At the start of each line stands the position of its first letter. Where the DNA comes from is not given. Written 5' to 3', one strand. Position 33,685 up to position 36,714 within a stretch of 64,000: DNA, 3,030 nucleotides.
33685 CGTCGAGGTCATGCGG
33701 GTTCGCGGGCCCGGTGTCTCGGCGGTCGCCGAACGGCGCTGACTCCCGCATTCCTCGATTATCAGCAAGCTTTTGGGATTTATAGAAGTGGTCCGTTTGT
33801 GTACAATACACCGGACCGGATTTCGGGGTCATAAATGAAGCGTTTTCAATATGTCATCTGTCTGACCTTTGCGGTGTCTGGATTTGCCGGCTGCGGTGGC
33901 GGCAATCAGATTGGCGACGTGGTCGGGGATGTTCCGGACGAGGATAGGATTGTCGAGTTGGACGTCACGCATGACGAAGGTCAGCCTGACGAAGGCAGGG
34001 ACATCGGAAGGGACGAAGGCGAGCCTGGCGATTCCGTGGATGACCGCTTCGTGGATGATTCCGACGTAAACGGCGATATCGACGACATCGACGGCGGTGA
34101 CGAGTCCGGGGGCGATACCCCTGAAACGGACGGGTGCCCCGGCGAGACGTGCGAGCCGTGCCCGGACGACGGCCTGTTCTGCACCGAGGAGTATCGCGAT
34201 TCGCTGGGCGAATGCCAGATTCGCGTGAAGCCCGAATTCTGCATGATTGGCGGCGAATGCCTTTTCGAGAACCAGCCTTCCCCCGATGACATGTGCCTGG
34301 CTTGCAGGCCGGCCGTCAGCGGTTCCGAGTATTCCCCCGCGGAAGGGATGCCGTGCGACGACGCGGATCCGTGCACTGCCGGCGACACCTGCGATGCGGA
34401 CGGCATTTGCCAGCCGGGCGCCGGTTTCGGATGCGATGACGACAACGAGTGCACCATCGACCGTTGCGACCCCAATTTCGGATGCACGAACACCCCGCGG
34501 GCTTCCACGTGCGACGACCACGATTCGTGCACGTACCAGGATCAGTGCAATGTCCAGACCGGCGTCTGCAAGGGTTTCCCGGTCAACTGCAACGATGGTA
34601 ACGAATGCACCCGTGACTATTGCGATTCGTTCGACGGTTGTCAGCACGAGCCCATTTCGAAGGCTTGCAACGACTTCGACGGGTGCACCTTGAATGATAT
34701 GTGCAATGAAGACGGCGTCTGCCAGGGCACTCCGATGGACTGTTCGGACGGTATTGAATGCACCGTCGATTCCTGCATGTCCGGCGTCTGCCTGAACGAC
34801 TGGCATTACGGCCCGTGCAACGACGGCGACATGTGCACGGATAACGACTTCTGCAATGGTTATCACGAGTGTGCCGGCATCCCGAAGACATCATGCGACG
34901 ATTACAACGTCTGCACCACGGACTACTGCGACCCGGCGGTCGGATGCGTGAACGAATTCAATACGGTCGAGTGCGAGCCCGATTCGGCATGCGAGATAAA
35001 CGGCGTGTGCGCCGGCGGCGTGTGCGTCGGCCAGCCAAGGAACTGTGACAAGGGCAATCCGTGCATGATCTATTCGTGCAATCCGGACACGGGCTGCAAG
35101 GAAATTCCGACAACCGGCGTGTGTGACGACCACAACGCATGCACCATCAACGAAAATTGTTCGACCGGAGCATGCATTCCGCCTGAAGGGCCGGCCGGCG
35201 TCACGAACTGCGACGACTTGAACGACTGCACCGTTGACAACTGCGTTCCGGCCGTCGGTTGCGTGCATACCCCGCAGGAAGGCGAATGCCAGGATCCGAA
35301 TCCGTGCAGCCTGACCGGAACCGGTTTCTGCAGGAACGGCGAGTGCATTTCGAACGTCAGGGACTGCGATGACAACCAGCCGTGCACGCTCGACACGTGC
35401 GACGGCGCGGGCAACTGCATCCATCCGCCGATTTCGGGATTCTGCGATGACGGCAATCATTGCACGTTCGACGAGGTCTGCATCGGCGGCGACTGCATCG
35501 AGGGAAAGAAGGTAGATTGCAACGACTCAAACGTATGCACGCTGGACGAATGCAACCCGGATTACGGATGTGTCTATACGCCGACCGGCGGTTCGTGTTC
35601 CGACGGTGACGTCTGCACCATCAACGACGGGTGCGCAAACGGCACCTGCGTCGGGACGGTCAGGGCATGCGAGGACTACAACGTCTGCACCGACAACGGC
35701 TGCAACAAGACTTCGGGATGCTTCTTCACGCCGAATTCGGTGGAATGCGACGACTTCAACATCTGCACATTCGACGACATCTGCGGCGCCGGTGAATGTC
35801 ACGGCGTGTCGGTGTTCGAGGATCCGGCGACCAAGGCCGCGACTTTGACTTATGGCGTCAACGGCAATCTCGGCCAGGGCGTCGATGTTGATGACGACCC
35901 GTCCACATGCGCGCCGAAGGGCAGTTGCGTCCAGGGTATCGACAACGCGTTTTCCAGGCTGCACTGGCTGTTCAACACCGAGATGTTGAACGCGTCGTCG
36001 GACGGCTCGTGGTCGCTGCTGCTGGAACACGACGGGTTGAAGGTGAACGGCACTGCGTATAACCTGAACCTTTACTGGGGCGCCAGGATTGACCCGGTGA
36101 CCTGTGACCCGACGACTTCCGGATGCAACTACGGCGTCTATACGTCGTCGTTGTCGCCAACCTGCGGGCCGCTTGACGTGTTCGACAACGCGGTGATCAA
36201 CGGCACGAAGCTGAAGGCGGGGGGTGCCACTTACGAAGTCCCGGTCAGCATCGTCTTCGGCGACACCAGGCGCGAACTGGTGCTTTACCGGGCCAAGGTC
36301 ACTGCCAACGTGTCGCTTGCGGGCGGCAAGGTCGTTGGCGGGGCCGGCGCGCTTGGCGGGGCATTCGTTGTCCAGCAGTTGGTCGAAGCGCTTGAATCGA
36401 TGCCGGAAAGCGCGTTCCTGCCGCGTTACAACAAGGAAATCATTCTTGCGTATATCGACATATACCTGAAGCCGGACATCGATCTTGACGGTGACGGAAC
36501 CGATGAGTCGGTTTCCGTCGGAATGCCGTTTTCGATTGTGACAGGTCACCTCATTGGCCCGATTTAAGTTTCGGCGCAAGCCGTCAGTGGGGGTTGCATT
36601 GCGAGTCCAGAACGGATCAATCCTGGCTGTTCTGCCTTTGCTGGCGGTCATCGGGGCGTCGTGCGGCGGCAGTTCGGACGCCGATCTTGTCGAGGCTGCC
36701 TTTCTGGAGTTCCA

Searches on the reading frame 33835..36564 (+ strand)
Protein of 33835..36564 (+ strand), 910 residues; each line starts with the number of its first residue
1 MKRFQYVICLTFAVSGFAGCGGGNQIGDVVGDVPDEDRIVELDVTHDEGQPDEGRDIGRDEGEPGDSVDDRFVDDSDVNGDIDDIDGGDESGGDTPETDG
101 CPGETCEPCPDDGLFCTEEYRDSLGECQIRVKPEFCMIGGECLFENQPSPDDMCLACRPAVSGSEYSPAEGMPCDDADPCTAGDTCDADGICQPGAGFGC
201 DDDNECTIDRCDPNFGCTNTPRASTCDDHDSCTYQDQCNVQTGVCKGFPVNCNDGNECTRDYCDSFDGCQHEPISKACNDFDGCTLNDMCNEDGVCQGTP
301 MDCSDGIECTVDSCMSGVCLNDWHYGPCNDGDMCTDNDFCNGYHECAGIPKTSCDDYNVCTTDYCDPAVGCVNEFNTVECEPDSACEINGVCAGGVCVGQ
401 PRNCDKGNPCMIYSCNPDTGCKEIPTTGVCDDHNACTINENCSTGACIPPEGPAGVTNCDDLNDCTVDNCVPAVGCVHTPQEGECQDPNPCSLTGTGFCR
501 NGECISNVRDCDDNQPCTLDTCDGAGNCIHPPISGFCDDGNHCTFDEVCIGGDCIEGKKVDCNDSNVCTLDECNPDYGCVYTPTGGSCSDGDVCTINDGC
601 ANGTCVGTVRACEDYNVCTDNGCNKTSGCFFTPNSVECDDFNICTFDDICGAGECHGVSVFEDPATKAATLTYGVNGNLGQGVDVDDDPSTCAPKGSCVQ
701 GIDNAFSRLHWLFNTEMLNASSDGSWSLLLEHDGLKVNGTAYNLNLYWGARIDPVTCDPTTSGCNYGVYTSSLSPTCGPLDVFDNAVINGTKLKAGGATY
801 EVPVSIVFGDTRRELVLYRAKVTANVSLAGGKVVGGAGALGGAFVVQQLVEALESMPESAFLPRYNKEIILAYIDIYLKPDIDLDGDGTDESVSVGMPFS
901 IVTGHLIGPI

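Call 74: search_protein_families(library=pfam, proteins=[window:33835-36564:+], max_evalue=0.001)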
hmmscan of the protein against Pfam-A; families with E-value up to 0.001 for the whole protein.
window:33835-36564:+ (910 aa): 1 family
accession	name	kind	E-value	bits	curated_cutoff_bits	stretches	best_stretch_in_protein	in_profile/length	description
PF00526.23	Dicty_CTDC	-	1.6e-32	111.3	27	5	251-274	1-24/24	Dictyostelium (slime mold) repeat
